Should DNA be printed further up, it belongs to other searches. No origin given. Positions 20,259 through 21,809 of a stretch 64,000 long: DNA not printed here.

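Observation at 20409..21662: RLP active-site pattern: the second Lys of the KPKLG motif is replaced (KPSVGLS) while the Mg/carbamate and loop-6 residues look retained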

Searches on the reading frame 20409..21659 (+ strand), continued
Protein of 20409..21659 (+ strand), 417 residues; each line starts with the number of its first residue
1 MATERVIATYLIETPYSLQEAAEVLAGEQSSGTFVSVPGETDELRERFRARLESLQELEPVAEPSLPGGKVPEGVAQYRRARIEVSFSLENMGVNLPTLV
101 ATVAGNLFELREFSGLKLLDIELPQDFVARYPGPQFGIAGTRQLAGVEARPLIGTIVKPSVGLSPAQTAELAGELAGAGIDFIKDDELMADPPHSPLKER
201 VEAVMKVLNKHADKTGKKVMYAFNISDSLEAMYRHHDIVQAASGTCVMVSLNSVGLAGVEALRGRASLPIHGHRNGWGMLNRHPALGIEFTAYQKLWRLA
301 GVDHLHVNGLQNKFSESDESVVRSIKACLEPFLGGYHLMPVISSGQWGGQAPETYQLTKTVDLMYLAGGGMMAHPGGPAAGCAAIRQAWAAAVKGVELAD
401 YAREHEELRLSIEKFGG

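Call 69: find_homologous_proteins(query=P0355, max_evalue=1e-60)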
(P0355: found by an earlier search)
Query P0355 (425 aa): 7990 proteins with E <= 1e-60 among 8000 candidates; the best 120 are listed.
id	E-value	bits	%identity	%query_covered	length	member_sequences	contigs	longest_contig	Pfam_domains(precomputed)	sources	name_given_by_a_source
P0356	4.6e-280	947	96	100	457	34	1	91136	PF02788.22,PF00016.27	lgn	-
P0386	1.3e-259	879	89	100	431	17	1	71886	PF02788.22,PF00016.27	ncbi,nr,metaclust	ncbi:ribulose-bisphosphate carboxylase large subunit family protein [Bradyrhizobium yuanmingense]|nr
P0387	4.9e-248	841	84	100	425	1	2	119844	PF02788.22,PF00016.27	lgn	-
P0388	1.8e-228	777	80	100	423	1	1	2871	PF02788.22,PF00016.27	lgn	-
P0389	2.6e-209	713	72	100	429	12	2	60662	PF02788.22,PF00016.27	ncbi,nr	ncbi:MAG TPA: ribulose-bisphosphate carboxylase large subunit family protein [Xanthobacteraceae bact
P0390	2.1e-208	710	73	98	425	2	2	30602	PF02788.22,PF00016.27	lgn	-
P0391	1.3e-206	705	73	98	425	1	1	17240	PF02788.22,PF00016.27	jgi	jgi:ribulose-bisphosphate carboxylase large chain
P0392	4.4e-206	703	73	98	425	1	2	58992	PF02788.22,PF00016.27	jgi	jgi:ribulose-bisphosphate carboxylase large chain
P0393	5.4e-206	703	71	100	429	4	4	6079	PF02788.22,PF00016.27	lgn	-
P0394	1.3e-205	701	72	98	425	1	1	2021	PF02788.22,PF00016.27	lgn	-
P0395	1.9e-205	701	72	98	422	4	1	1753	PF02788.22,PF00016.27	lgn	-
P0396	2.3e-205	701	71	99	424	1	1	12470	PF02788.22,PF00016.27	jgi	-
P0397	2.8e-205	700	71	99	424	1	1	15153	PF02788.22,PF00016.27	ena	-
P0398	3.1e-205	700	71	98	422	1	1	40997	PF02788.22,PF00016.27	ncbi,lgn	ncbi:MAG: ribulose-bisphosphate carboxylase large subunit family protein [Pseudomonadota bacterium]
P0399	5.9e-205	699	72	98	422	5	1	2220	PF02788.22,PF00016.27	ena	-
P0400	7.3e-205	699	72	98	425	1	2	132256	PF02788.22,PF00016.27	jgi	-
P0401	2.1e-204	697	71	99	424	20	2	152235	PF02788.22,PF00016.27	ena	-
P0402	3.1e-204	697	71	98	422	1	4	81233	PF02788.22,PF00016.27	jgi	jgi:ribulose-bisphosphate carboxylase large chain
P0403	5.7e-204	696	71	99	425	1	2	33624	PF02788.22,PF00016.27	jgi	jgi:ribulose-bisphosphate carboxylase large chain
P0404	6.2e-204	696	72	98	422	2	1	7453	PF02788.22,PF00016.27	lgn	-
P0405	6.6e-204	696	70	99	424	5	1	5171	PF02788.22,PF00016.27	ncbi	-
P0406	9.8e-204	695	72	99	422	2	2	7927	PF02788.22,PF00016.27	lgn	-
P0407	1.6e-203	694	71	99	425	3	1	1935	PF02788.22,PF00016.27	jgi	jgi:ribulose-bisphosphate carboxylase large chain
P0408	2.6e-203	694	71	99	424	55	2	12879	PF02788.22,PF00016.27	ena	-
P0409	2.8e-203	694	72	98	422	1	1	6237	PF02788.22,PF00016.27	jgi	jgi:ribulose-bisphosphate carboxylase large chain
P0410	4.6e-203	693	72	98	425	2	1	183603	PF02788.22,PF00016.27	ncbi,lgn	-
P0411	5.7e-203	693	71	99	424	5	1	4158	PF02788.22,PF00016.27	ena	-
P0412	5.8e-203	693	72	98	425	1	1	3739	PF02788.22,PF00016.27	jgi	jgi:ribulose-bisphosphate carboxylase large chain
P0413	9.8e-203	692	70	100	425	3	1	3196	PF02788.22,PF00016.27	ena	-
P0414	1.4e-202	691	72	98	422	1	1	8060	PF02788.22,PF00016.27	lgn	-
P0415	1.6e-202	691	71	98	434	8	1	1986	PF02788.22,PF00016.27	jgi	jgi:ribulose-bisphosphate carboxylase large chain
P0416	2.1e-202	691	72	98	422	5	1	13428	PF02788.22,PF00016.27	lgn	-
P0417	2.3e-202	691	71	99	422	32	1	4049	PF02788.22,PF00016.27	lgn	-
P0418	6.2e-202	689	70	99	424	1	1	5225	PF02788.22,PF00016.27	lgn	-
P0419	1.1e-201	688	70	99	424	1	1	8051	PF02788.22,PF00016.27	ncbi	-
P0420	1.2e-201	688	71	98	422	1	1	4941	PF02788.22,PF00016.27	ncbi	-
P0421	1.4e-201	688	70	98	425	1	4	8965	PF02788.22,PF00016.27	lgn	-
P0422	2.1e-201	687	70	98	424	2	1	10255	PF02788.22,PF00016.27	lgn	-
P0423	2.3e-201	687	70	99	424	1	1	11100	PF02788.22,PF00016.27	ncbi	-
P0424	2.7e-201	687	71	98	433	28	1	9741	PF02788.22,PF00016.27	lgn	-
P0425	3.3e-201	687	71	98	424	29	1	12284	PF02788.22,PF00016.27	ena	-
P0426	4.2e-201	686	70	99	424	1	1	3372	PF02788.22,PF00016.27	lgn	-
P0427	5.3e-201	686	71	98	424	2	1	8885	PF02788.22,PF00016.27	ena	-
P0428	8.3e-201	685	71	98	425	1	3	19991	PF02788.22,PF00016.27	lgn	-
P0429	1.0e-200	685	70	98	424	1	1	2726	PF02788.22,PF00016.27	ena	-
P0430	1.1e-200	685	72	98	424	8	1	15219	PF02788.22,PF00016.27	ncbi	-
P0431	1.1e-200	685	70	98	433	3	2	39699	PF02788.22,PF00016.27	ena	-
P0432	1.2e-200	685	70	99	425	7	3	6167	PF02788.22,PF00016.27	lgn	-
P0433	1.8e-200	684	69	99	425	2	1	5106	PF02788.22,PF00016.27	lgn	-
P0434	2.3e-200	684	70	99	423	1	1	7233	PF02788.22,PF00016.27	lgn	-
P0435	3.1e-200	684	70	99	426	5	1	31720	PF02788.22,PF00016.27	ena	-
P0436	3.2e-200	684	70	99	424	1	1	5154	PF02788.22,PF00016.27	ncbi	-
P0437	3.3e-200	683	69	99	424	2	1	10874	PF02788.22,PF00016.27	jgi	jgi:ribulose-bisphosphate carboxylase large chain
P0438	3.6e-200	683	71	98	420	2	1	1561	PF02788.22,PF00016.27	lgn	-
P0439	5.2e-200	683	69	99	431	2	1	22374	PF02788.22,PF00016.27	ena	-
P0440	5.7e-200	683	69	99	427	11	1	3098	PF02788.22,PF00016.27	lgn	-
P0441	6.6e-200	683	69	99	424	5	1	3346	PF02788.22,PF00016.27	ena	-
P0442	6.9e-200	682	71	98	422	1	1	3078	PF02788.22,PF00016.27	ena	-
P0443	7.0e-200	682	70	98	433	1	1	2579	PF02788.22,PF00016.27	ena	-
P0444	7.0e-200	682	68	100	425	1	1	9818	PF02788.22,PF00016.27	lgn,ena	-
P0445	7.1e-200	682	70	98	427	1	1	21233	PF02788.22,PF00016.27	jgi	jgi:ribulose-bisphosphate carboxylase large chain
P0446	7.3e-200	682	71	98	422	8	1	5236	PF02788.22,PF00016.27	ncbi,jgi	jgi:ribulose-bisphosphate carboxylase large chain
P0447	8.1e-200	682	69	98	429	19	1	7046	PF02788.22,PF00016.27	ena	-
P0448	8.6e-200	682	69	100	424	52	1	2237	PF02788.22,PF00016.27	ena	-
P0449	9.1e-200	682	70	98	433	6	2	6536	PF02788.22,PF00016.27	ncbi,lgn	-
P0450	1.3e-199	682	70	98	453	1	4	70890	PF02788.22,PF00016.27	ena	-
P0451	1.3e-199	682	70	100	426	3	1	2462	PF02788.22,PF00016.27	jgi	jgi:ribulose-bisphosphate carboxylase large chain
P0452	1.4e-199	681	69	100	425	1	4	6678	PF02788.22,PF00016.27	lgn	-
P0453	1.5e-199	681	69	98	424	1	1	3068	PF02788.22,PF00016.27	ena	-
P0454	1.5e-199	681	70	98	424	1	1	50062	PF02788.22,PF00016.27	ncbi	-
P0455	1.8e-199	681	71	98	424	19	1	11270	PF02788.22,PF00016.27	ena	-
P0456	1.8e-199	681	69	99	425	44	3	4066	PF02788.22,PF00016.27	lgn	-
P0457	1.8e-199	681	69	100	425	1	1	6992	PF02788.22,PF00016.27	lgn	-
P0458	2.1e-199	681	70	99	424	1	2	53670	PF02788.22,PF00016.27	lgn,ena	-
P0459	2.1e-199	681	71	98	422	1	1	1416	PF02788.22,PF00016.27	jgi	-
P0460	2.2e-199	681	69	100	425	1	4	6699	PF02788.22,PF00016.27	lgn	-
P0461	2.3e-199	681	70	98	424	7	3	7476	PF02788.22,PF00016.27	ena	-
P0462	2.7e-199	681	71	98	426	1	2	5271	PF02788.22,PF00016.27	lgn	-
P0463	2.8e-199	680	69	100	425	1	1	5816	PF02788.22,PF00016.27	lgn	-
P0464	2.9e-199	680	70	98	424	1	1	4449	PF02788.22,PF00016.27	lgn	-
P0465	3.4e-199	680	71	98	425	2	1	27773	PF02788.22,PF00016.27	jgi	jgi:ribulose-bisphosphate carboxylase large chain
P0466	3.7e-199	680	70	99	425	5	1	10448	PF02788.22,PF00016.27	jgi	jgi:ribulose-bisphosphate carboxylase large chain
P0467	6.1e-199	679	70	99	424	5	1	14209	PF02788.22,PF00016.27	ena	-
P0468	6.8e-199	679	71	98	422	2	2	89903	PF02788.22,PF00016.27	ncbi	-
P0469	8.3e-199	679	70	99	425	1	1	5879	PF02788.22,PF00016.27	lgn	-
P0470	8.7e-199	679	69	100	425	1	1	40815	PF02788.22,PF00016.27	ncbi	-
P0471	8.8e-199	679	70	98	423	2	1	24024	PF02788.22,PF00016.27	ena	-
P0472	9.1e-199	679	71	98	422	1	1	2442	PF02788.22,PF00016.27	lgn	-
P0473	9.1e-199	679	69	98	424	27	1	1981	PF02788.22,PF00016.27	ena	-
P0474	9.2e-199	679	70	98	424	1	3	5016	PF02788.22,PF00016.27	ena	-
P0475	9.9e-199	679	70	98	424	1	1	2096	PF02788.22,PF00016.27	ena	-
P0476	1.2e-198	678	69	98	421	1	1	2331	PF02788.22,PF00016.27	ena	-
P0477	1.2e-198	678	69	98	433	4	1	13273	PF02788.22,PF00016.27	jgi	jgi:ribulose-bisphosphate carboxylase large chain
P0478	1.4e-198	678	70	98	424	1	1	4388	PF02788.22,PF00016.27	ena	-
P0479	1.8e-198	678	69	98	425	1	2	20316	PF02788.22,PF00016.27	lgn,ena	-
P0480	2.9e-198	677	69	99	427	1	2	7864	PF02788.22,PF00016.27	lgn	-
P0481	3.2e-198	677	69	98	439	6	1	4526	PF02788.22,PF00016.27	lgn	-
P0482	4.3e-198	677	68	99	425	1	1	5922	PF02788.22,PF00016.27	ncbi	-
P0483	4.6e-198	676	69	99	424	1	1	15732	PF02788.22,PF00016.27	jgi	-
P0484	4.8e-198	676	69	100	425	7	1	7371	PF02788.22,PF00016.27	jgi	jgi:ribulose-bisphosphate carboxylase large chain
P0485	5.2e-198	676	69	98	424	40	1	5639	PF02788.22,PF00016.27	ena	-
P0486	5.7e-198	676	69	100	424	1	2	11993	PF02788.22,PF00016.27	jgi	jgi:ribulose-bisphosphate carboxylase large chain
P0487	6.2e-198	676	69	99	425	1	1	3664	PF02788.22,PF00016.27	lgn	-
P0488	6.2e-198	676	69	99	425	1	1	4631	PF02788.22,PF00016.27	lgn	-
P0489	6.8e-198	676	70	98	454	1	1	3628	PF02788.22,PF00016.27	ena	-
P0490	7.6e-198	676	70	99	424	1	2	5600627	PF02788.22,PF00016.27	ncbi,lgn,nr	ncbi:ribulose 1,5-bisphosphate carboxylase, large subunit [Burkholderiales bacterium JOSHI_001]|nr:r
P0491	7.6e-198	676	69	98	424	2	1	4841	PF02788.22,PF00016.27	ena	-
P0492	8.6e-198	676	70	98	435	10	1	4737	PF02788.22,PF00016.27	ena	-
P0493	9.2e-198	675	68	99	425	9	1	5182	PF02788.22,PF00016.27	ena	-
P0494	1.1e-197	675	69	98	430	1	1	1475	PF02788.22,PF00016.27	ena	-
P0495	1.2e-197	675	69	99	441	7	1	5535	PF02788.22,PF00016.27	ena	-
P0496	1.3e-197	675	70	98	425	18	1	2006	PF02788.22,PF00016.27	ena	-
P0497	1.5e-197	675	69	98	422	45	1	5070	PF02788.22,PF00016.27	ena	-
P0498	1.8e-197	675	70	98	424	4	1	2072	PF02788.22,PF00016.27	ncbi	-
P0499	1.8e-197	674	70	99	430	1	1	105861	PF02788.22,PF00016.27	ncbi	-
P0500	1.8e-197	674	69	98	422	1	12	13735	PF02788.22,PF00016.27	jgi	jgi:ribulose-bisphosphate carboxylase large chain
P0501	1.9e-197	674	70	98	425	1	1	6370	PF02788.22,PF00016.27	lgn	-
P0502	2.0e-197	674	69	99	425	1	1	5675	PF02788.22,PF00016.27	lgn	-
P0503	2.1e-197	674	69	99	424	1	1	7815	PF02788.22,PF00016.27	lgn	-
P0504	2.4e-197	674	70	98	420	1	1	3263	PF02788.22,PF00016.27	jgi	jgi:ribulose-bisphosphate carboxylase large chain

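Call 75: search_protein_families(library=ncbifam, proteins=[P0326, L086:8989-10242:+, L088:9013-10251:+, P0311, P0271, P0281, P0296, P0355, P0385, P0370], max_evalue=1e-60)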
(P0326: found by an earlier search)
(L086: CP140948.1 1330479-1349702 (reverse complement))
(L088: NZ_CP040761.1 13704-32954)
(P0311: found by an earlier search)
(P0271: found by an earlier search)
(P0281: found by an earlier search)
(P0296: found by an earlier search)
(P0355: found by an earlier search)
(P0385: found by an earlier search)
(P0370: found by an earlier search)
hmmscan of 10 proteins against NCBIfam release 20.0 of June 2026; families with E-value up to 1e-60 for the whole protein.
P0326 (431 aa): 2 families
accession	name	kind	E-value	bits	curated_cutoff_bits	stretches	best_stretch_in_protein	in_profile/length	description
NF042437.1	OxoIsoapPDcar_OiaX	equivalog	3e-236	783.9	700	1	16-426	1-412/412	3-oxo-isoapionate-4-phosphate decarboxylase OiaX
TIGR03326.1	rubisco_III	equivalog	3e-66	224.1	497.45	1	19-424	17-425/426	type III ribulose-bisphosphate carboxylase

L086:8989-10242:+ (418 aa): 2 families
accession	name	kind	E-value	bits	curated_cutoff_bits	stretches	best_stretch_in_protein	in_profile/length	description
NF042437.1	OxoIsoapPDcar_OiaX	equivalog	1.8e-238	791.3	700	1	3-413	2-412/412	3-oxo-isoapionate-4-phosphate decarboxylase OiaX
TIGR03326.1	rubisco_III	equivalog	1.6e-62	211.7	497.45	1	13-412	27-426/426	type III ribulose-bisphosphate carboxylase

L088:9013-10251:+ (413 aa): 1 family
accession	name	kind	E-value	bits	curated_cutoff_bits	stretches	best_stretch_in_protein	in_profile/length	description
NF042437.1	OxoIsoapPDcar_OiaX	equivalog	2.1e-229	761.4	700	1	2-412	1-412/412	3-oxo-isoapionate-4-phosphate decarboxylase OiaX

P0311 (417 aa): 3 families
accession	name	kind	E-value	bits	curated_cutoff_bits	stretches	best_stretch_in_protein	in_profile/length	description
NF042437.1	OxoIsoapPDcar_OiaX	equivalog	2.9e-142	474.3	700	1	6-415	2-411/412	3-oxo-isoapionate-4-phosphate decarboxylase OiaX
TIGR03326.1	rubisco_III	equivalog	4.9e-68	229.9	497.45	1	16-413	27-424/426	type III ribulose-bisphosphate carboxylase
NF003252.0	PRK04208.1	subfamily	2.1e-63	214.5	438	1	16-416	42-456/468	ribulose-bisphosphate carboxylase large subunit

P0271 (414 aa): 3 families
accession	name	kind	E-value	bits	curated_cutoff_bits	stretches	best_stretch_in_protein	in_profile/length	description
NF042437.1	OxoIsoapPDcar_OiaX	equivalog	1.5e-133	445.6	700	1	7-413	3-411/412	3-oxo-isoapionate-4-phosphate decarboxylase OiaX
TIGR03326.1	rubisco_III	equivalog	4.7e-75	253.1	497.45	1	13-413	24-426/426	type III ribulose-bisphosphate carboxylase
NF003252.0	PRK04208.1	subfamily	1.4e-69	234.8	438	1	13-414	39-456/468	ribulose-bisphosphate carboxylase large subunit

P0281 (414 aa): 3 families
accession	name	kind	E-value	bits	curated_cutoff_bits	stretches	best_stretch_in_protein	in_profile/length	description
NF042437.1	OxoIsoapPDcar_OiaX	equivalog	1e-137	459.3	700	1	5-413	1-411/412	3-oxo-isoapionate-4-phosphate decarboxylase OiaX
TIGR03326.1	rubisco_III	equivalog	3e-73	247.1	497.45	1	8-413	17-426/426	type III ribulose-bisphosphate carboxylase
NF003252.0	PRK04208.1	subfamily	8.8e-68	228.9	438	1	12-414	38-456/468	ribulose-bisphosphate carboxylase large subunit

P0296 (422 aa): 3 families
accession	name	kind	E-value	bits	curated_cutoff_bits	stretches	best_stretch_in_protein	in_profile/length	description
NF042437.1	OxoIsoapPDcar_OiaX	equivalog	1.6e-124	415.9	700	1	6-413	3-412/412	3-oxo-isoapionate-4-phosphate decarboxylase OiaX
TIGR03326.1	rubisco_III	equivalog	2.2e-75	254.1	497.45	1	12-410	24-424/426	type III ribulose-bisphosphate carboxylase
NF003252.0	PRK04208.1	subfamily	4.7e-71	239.7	438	1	14-414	41-457/468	ribulose-bisphosphate carboxylase large subunit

P0355 (425 aa): 3 families
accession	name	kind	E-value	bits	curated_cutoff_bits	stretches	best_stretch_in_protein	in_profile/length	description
NF042437.1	OxoIsoapPDcar_OiaX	equivalog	2.6e-144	481.1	700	1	13-422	4-412/412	3-oxo-isoapionate-4-phosphate decarboxylase OiaX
TIGR03326.1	rubisco_III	equivalog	2.7e-78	263.7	497.45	1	14-420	18-425/426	type III ribulose-bisphosphate carboxylase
NF003252.0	PRK04208.1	subfamily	2.9e-72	243.7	438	1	18-422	39-456/468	ribulose-bisphosphate carboxylase large subunit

P0385 (415 aa): 3 families
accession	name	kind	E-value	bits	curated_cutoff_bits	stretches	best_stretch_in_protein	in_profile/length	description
NF042437.1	OxoIsoapPDcar_OiaX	equivalog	9.7e-153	508.8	700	1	4-412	1-412/412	3-oxo-isoapionate-4-phosphate decarboxylase OiaX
TIGR03326.1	rubisco_III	equivalog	1e-69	235.5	497.45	1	13-410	25-425/426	type III ribulose-bisphosphate carboxylase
NF003252.0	PRK04208.1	subfamily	1.8e-64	218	438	1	14-413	41-457/468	ribulose-bisphosphate carboxylase large subunit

P0370 (423 aa): 3 families
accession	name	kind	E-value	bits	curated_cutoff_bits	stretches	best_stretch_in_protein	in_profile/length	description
NF042437.1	OxoIsoapPDcar_OiaX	equivalog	7.6e-128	426.8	700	1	8-420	3-412/412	3-oxo-isoapionate-4-phosphate decarboxylase OiaX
TIGR03326.1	rubisco_III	equivalog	1.3e-66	225.3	497.45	1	17-417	27-424/426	type III ribulose-bisphosphate carboxylase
NF003252.0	PRK04208.1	subfamily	8.5e-66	222.4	438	1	16-420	41-456/468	ribulose-bisphosphate carboxylase large subunit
